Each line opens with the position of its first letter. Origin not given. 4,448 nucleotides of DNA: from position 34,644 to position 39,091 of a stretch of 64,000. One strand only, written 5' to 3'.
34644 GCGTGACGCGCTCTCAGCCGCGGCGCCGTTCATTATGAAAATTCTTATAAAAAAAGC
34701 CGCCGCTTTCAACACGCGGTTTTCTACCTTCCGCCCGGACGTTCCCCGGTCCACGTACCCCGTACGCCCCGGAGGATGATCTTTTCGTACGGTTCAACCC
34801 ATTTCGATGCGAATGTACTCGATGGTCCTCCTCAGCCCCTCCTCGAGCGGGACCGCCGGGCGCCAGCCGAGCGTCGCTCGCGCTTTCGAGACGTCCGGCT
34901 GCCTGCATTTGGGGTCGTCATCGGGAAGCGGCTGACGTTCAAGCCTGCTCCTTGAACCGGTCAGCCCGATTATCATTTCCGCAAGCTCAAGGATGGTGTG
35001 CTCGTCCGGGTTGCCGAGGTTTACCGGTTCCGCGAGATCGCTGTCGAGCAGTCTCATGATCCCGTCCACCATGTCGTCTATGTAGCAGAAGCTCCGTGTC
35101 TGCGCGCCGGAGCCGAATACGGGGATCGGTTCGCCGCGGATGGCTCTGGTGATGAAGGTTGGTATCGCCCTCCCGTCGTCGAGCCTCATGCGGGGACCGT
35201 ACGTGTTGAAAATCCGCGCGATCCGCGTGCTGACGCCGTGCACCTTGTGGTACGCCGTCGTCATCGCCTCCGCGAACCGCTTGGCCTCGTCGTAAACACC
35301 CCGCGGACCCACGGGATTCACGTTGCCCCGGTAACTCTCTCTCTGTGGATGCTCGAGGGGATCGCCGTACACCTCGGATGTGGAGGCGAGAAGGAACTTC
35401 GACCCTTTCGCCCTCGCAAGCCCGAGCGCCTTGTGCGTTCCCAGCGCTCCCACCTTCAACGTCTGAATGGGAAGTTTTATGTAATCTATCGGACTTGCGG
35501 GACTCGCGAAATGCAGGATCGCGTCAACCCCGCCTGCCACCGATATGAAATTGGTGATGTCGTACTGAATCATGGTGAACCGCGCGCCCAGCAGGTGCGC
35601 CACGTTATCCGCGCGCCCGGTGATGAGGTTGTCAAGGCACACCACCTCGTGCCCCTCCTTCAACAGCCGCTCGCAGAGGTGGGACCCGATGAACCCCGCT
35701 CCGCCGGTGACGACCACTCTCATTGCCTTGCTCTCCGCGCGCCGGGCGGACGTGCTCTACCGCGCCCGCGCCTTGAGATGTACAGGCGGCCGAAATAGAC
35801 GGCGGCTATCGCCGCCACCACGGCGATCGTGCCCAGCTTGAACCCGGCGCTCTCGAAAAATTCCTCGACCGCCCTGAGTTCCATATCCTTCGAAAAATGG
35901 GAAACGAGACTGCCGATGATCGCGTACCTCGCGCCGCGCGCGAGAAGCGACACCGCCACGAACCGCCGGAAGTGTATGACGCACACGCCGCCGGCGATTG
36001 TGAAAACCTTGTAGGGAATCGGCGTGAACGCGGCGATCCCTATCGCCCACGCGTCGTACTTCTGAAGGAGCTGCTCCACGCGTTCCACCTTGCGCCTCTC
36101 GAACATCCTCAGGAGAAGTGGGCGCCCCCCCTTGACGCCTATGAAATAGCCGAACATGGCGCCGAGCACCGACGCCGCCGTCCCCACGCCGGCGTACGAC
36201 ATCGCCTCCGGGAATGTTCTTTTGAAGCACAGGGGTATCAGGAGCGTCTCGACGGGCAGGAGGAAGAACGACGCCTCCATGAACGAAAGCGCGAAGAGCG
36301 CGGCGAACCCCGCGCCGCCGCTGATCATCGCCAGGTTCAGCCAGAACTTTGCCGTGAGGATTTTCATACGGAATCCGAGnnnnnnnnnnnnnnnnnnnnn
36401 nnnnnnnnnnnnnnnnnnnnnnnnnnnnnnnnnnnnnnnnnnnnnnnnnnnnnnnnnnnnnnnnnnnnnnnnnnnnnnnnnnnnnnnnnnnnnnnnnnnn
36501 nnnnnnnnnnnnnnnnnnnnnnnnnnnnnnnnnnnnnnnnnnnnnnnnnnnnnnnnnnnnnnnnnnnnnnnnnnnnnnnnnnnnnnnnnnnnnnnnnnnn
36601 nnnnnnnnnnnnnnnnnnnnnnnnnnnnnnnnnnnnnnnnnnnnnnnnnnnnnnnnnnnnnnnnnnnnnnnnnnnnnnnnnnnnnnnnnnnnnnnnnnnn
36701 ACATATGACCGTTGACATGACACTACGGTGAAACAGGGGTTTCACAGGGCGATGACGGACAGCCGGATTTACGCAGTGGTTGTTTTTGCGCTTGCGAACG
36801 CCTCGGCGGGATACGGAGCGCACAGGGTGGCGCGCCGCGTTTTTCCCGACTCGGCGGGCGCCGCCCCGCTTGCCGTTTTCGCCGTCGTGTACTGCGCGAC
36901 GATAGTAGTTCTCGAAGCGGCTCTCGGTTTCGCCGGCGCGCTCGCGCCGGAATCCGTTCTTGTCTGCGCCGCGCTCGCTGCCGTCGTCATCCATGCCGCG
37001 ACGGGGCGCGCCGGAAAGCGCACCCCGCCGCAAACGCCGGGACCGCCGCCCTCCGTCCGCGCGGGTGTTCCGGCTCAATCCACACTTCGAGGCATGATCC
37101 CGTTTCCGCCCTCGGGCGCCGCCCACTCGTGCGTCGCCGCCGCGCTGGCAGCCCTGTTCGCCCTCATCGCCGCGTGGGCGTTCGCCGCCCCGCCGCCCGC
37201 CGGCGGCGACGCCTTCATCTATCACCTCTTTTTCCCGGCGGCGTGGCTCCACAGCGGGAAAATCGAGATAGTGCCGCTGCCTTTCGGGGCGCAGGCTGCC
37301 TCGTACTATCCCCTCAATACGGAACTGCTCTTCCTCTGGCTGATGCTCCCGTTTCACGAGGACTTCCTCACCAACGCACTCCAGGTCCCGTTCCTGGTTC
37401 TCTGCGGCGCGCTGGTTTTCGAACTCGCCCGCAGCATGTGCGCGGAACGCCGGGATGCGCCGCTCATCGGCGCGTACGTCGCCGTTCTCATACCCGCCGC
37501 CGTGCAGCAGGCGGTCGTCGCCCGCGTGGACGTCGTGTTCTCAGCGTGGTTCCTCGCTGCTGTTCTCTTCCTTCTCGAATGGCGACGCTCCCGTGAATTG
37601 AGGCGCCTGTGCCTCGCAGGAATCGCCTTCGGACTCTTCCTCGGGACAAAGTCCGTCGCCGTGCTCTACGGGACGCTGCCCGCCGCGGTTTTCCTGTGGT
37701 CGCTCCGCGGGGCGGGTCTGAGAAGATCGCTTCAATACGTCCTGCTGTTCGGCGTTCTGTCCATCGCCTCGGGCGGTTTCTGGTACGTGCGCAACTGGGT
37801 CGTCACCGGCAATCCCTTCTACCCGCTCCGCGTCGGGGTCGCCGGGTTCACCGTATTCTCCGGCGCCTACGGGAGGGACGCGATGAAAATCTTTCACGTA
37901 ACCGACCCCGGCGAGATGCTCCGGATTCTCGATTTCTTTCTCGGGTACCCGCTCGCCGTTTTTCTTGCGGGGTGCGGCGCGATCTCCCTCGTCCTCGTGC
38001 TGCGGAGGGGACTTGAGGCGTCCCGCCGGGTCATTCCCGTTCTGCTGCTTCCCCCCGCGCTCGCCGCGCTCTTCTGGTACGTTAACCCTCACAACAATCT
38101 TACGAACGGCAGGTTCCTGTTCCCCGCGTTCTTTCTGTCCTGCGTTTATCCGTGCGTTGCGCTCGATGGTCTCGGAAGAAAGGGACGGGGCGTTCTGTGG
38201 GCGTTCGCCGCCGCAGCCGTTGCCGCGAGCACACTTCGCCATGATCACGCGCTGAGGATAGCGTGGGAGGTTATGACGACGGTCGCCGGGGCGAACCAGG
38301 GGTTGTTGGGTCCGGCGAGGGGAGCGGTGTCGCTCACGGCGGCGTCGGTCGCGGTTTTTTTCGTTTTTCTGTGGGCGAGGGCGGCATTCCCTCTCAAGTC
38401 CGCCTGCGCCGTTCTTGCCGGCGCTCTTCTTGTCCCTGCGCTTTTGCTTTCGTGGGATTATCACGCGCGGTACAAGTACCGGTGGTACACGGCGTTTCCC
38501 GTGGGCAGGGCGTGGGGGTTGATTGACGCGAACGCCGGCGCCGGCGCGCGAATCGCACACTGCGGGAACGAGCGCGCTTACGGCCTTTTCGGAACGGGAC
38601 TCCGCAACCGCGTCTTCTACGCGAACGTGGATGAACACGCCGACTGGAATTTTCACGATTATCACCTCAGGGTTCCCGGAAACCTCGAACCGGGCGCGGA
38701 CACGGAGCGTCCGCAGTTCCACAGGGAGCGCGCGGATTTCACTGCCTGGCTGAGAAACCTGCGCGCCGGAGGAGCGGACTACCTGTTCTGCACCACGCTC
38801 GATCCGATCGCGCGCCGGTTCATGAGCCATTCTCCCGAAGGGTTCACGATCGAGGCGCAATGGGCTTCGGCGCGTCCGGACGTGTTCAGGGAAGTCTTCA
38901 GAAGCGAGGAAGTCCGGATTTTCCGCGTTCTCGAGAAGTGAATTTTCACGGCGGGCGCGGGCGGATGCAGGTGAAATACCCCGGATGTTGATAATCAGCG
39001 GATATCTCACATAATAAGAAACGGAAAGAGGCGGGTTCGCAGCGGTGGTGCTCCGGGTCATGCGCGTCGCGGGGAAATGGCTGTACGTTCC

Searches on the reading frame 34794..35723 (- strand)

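Call 13: search_protein_families(library=pfam, proteins=[window:34794-35723:-], max_evalue=0.001)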
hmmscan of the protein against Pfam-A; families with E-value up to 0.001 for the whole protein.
window:34794-35723:- (309 aa): 7 families
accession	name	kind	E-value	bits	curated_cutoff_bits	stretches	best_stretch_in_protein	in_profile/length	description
PF01370.27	Epimerase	-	8.9e-53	179.6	20.9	1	3-237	1-240/240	NAD dependent epimerase/dehydratase family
PF16363.11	GDP_Man_Dehyd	-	2e-52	179.2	27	1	5-300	2-332/332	GDP-mannose 4,6 dehydratase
PF01073.25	3Beta_HSD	-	1.7e-10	40.8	22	1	4-158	1-160/280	3-beta hydroxysteroid dehydrogenase/isomerase family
PF07993.18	NAD_binding_4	-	2.1e-07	30.8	20.1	0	5-30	1-29/258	Male sterility protein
PF04321.23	RmlD_sub_bind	-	1.8e-06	27.7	27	1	1-257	1-233/287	RmlD substrate binding domain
PF02719.21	Polysacc_synt_2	-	1.9e-06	27.8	20.2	0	138-260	132-252/293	Polysaccharide biosynthesis protein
PF00106.31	adh_short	-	7.3e-06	26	26.6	1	3-68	3-70/195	short chain dehydrogenase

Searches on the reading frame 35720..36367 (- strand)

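Call 13: search_protein_families(library=pfam, proteins=[window:35720-36367:-], max_evalue=0.001)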
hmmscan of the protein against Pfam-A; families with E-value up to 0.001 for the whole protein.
window:35720-36367:- (215 aa): 1 family
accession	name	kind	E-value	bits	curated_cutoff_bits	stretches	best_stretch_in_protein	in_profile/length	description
PF09335.16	VTT_dom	-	1.4e-13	51.8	33.9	1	61-151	22-117/123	VTT domain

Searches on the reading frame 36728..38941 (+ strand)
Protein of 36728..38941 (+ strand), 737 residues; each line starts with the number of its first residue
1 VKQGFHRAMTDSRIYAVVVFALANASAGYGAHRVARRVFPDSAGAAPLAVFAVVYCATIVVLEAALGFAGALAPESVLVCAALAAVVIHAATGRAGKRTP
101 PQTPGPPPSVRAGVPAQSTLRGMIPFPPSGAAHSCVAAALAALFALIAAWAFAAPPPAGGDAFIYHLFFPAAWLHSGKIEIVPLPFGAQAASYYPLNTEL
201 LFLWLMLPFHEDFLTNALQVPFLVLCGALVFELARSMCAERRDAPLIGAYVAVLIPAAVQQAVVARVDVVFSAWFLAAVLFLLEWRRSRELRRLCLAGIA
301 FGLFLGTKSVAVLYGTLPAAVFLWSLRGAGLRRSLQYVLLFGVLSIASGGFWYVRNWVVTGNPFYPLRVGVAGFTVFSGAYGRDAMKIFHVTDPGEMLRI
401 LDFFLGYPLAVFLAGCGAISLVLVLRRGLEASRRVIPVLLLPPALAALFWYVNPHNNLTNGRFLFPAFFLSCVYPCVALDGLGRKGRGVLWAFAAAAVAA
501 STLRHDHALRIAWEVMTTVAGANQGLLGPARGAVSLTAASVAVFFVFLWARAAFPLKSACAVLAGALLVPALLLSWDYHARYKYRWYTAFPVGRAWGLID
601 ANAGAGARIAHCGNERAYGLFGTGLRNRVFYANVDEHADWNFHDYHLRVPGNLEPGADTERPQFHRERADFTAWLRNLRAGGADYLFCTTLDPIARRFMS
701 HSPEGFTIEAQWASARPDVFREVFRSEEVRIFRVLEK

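Call 14: search_protein_families(library=pfam, proteins=[window:36728-38941:+], max_evalue=0.001)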
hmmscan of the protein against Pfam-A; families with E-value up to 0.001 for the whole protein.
window:36728-38941:+ (737 aa): 0 families

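Call 73: search_protein_families(library=ncbifam, proteins=[window:36728-38941:+], max_evalue=0.01)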
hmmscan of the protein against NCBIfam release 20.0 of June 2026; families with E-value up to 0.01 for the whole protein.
window:36728-38941:+ (737 aa): 1 family
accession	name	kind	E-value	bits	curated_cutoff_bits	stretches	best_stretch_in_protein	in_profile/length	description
NF047510.1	LIC_10190_fam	subfamily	9.1e-05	21.4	100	1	216-369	170-315/424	LIC_10190 family membrane protein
